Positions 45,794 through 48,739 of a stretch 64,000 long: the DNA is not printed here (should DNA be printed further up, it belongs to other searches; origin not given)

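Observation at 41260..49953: Operon of a sigma-54 activator carrying an FHA domain, a CarboxypepD_reg-repeat lipoprotein, and two membrane-anchored FHA proteins, one ending in a CAP/PR-1 domain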

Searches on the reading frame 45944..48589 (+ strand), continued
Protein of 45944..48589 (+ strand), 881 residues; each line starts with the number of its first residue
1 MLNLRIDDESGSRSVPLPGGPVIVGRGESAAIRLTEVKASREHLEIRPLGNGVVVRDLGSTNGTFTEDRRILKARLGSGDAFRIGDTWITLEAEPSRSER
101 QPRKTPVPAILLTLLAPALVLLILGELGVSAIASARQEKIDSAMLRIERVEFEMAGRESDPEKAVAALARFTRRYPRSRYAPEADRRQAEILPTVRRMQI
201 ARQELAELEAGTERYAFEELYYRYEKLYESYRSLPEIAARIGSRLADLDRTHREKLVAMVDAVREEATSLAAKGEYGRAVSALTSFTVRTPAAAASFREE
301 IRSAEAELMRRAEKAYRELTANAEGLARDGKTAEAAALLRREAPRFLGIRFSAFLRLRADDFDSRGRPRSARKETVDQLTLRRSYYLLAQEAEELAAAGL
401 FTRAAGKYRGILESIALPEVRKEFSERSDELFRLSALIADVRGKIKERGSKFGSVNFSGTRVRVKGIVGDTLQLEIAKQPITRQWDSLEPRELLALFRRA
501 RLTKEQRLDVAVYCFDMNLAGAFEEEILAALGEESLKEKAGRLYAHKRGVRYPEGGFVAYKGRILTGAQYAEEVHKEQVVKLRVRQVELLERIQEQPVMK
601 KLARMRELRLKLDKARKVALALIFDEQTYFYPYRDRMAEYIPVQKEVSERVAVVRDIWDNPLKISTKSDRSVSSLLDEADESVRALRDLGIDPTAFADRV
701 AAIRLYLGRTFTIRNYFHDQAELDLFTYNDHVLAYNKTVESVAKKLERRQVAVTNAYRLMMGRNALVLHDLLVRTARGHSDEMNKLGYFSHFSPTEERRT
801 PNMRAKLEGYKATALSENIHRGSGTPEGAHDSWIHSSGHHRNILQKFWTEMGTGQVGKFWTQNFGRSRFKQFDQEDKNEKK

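Call 54: search_protein_representatives(alignment_id=A1)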
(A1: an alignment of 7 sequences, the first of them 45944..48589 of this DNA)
Query: 7 sequences, 881 profile positions. Proteins with E-value up to 0.001 (for the whole library): 181600; up to 1e-10: 40907; up to 1e-30: 1146. The best 150 are listed.
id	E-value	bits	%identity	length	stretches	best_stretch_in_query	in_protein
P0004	0.0e+00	1403.6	-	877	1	1-880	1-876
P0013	0.0e+00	1092.0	-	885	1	1-877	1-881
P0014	0.0e+00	1035.1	-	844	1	30-875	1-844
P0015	1.7e-248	843.8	-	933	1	1-877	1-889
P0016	3.4e-239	813.0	-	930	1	1-879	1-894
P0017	5.1e-222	756.2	-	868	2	252-869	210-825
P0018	5.1e-216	736.3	-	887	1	14-869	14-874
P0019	9.7e-215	732.1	-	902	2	183-873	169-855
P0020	1.1e-202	692.2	-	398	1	483-878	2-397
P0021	1.3e-188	645.6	-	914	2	482-867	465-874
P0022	5.5e-183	627.0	-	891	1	7-866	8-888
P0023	1.3e-181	622.5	-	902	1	1-867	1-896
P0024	9.8e-181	619.6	-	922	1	1-868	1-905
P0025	9.3e-171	586.5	-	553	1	391-876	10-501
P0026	2.5e-169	581.8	-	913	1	2-868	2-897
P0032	2.1e-140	486.1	-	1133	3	568-867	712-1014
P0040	2.5e-132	459.4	-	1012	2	568-871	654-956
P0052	5.4e-122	425.2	-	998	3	561-846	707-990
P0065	5.7e-111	388.7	-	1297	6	568-866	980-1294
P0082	5.6e-107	375.5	-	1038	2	580-869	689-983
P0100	9.2e-102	358.3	-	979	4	562-873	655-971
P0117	1.5e-99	350.9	-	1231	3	583-867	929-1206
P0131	1.8e-97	344.0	-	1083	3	572-869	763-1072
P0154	1.0e-94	334.9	-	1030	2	583-867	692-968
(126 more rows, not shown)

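Call 55: list_cluster_members(proteins=[P0021, P0032, P0040, P0052, P0065, P0082, P0100, P0117, P0131, P0154])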
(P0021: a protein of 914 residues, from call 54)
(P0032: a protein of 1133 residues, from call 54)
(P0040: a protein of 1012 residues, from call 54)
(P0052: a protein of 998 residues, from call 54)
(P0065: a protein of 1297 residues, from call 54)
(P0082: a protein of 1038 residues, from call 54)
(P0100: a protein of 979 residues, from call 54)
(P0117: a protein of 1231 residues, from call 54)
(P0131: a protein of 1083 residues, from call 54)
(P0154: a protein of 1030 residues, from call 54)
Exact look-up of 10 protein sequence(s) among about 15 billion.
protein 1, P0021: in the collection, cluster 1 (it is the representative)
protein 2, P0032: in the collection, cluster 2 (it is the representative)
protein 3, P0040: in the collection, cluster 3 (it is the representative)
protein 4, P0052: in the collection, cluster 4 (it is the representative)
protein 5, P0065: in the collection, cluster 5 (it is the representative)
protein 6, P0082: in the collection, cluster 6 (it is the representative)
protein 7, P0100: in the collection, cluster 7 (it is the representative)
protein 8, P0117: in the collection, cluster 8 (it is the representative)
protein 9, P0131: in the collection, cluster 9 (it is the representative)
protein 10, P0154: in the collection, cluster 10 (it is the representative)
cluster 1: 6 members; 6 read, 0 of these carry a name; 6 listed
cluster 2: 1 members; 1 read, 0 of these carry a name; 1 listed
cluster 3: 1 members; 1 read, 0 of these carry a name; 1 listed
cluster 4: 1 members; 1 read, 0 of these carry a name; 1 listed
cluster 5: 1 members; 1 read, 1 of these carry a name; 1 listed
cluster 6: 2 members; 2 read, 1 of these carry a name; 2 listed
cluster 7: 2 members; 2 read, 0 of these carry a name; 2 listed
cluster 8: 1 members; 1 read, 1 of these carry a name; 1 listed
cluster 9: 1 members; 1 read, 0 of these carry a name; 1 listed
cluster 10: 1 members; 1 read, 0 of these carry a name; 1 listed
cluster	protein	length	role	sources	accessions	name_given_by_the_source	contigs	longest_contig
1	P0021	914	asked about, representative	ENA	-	-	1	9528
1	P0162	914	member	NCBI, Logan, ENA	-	-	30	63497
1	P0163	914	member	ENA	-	-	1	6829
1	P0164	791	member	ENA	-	-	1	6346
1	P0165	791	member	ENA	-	-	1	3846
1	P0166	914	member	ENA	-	-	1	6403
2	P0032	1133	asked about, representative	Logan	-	-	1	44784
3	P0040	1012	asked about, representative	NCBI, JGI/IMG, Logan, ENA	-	-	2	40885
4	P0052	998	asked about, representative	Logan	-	-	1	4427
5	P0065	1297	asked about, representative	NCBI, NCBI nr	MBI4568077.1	MAG: FHA domain-containing protein [Planctomycetes bacterium] | FHA domain-containing protein [Planctomycetota bacterium]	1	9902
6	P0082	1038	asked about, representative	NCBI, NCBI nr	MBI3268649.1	MAG: FHA domain-containing protein [Planctomycetes bacterium] | FHA domain-containing protein [Planctomycetota bacterium]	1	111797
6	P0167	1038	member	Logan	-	-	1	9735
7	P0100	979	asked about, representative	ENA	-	-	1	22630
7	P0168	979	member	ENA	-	-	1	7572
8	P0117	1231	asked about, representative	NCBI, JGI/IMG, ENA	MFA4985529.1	MAG: FHA domain-containing protein [Candidatus Brocadiia bacterium]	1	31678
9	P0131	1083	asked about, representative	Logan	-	-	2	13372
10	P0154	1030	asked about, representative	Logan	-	-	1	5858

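Call 56: predict_structure(alignment_id=A1)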
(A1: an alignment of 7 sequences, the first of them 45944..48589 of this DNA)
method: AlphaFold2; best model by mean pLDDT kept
length: 881 residues; sequences in the alignment: 7
mean_pLDDT: 77.6   pTM: 0.41
mean pLDDT of the five models: 77.6, 77.3, 76.6, 76.1, 76.0
residues with pLDDT >= 90: 288; 70-90: 377; 50-70: 73; < 50: 143
segments of 3 or more residues with pLDDT < 50: 95-122, 124-136, 366-374, 631-635, 778-802, 808-838, 847-869, 875-881
pLDDT, mean of each block of 10 residues (from residue 1): 86 85 88 88 90 89 85 89 93 53 31 40 46 50 83 88 91 92 92 90 91 82 92 89 89 85 91 89 85 80 88 90 87 87 83 77 50 51 78 87 92 81 92 94 90 88 91 91 91 92 89 92 92 91 90 87 87 88 93 88 89 90 63 52 73 89 84 91 92 90 87 88 83 82 69 75 75 52 39 42 47 35 39 47 51 29 36 44 32
secondary structure, 60 per line:
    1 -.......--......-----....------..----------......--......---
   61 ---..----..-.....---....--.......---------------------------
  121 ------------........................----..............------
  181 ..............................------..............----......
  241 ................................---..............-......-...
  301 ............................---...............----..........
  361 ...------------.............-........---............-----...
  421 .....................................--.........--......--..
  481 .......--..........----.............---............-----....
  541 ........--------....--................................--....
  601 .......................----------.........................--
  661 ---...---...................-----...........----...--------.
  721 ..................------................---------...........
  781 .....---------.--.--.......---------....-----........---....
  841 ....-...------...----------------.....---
elements in order (helices of 4 or more, strands of 3 or more residues): E2-8 E11-16 E22-25 E44-49 E52-57 E73-77 E81-84 E87-93 H133-156 H161-174 H181-210 H217-230 H235-272 H276-289 H291-296 H298-328 H332-346 H351-363 H376-388 H390-397 H401-412 H418-452 E453-457 E460-468 E471-476 E479-484 H490-499 H504-516 H520-531 H537-548 E557-560 E563-566 H567-594 H597-623 H634-658 E664-666 H670-688 H694-704 E709-711 H720-738 H745-760 H770-785 H801-807 H817-820 H826-833 H837-844 H874-878

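Call 58: fold_search(model_id=the predicted structure, library=pdb)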
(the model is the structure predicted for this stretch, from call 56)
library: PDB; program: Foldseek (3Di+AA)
matches with E <= 10: 546; with E <= 0.001: 50
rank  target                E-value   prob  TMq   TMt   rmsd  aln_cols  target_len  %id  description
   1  3oun_A                8.2e-07  1.00  0.10  0.90   1.7        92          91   39  Crystal structure of the FhaA FHA domain complexed with the intracellular domain of Rv3910 (released 2012-02-08)
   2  3poa_A                1.2e-06  1.00  0.10  0.87   1.8        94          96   39  Structural and functional analysis of phosphothreonine-dependent FHA domain interactions (released 2011-01-26)
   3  3po8                  1.4e-06  1.00  0.10  0.85   1.8        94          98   39  Structural and functional analysis of phosphothreonine-dependent FHA domain interactions (released 2011-01-26)
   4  2lc1_MODEL_1_A        3.8e-06  1.00  0.10  0.77   2.0        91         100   40  Rv0020c_FHA Structure (released 2011-11-02)
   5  6i2p_E                1.4e-05  1.00  0.10  0.80   1.9        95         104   28  Crystal structure of the Mycobacterium tuberculosis PknB kinase domain (L33E mutant) in complex with its substrate Gar (released 2019-05-22)
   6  3gqs_A                1.9e-05  1.00  0.10  0.80   2.4        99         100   27  Crystal structure of the FHA domain of CT664 protein from Chlamydia trachomatis (released 2009-04-07)
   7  6i2r_B                2.2e-05  1.00  0.10  0.88   1.7        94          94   28  Crystal structure of the SucA domain of Mycobacterium smegmatis KGD (alpha-ketoglutarate decarboxylase), mutant R802A, (released 2019-05-22)
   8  6i2p_D                2.6e-05  1.00  0.10  0.74   1.9        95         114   28  Crystal structure of the Mycobacterium tuberculosis PknB kinase domain (L33E mutant) in complex with its substrate Gar (released 2019-05-22)
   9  3unm_B                3.4e-05  1.00  0.10  0.76   2.5       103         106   24  Crystal Structure of The Human MDC1 FHA Domain (released 2012-01-25)
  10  4h87_B                3.6e-05  1.00  0.10  0.60   3.3       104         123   27  Crystal structure of a FHA domain of kanadaptin (SLC4A1AP) from Homo sapiens at 1.55 A resolution (released 2012-10-10)
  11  7rj3_C                3.8e-05  1.00  0.10  0.83   1.8        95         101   28  Crystal Structure of the Forkhead Associated (FHA) Domain of the Glycogen Accumulation Regulator (GarA) from Mycobacte (released 2021-07-28)
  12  6ccd                  4.1e-05  1.00  0.10  0.68   3.0        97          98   27  The crystal structure of Mycobacterium tuberculosis Rv1747 FHA-1 (released 2018-06-20)
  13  3hx1_B                4.3e-05  1.00  0.11  0.82   1.7       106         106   22  Crystal structure of the Slr1951 protein from Synechocystis sp. Northeast Structural Genomics Consortium Target SgR167 (released 2009-06-30)
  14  7rj3_A                4.7e-05  1.00  0.10  0.80   1.8        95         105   28  Crystal Structure of the Forkhead Associated (FHA) Domain of the Glycogen Accumulation Regulator (GarA) from Mycobacte (released 2021-07-28)
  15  6i2q_B                4.9e-05  1.00  0.10  0.85   1.7        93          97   28  Crystal structure of the wild-type SucA domain of Mycobacterium smegmatis KGD (alpha-ketoglutarate decarboxylase), in  (released 2019-05-22)
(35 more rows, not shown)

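Call 66: find_encoding_contigs(protein=P0001, flank=10000, max_places=2)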
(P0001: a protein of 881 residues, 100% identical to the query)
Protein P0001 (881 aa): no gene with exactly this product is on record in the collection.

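Call 92: search_protein_families(library=padloc, proteins=[window:45944-48589:+], max_evalue=0.001)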
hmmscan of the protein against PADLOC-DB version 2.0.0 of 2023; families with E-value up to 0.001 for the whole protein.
window:45944-48589:+ (881 aa): 0 families
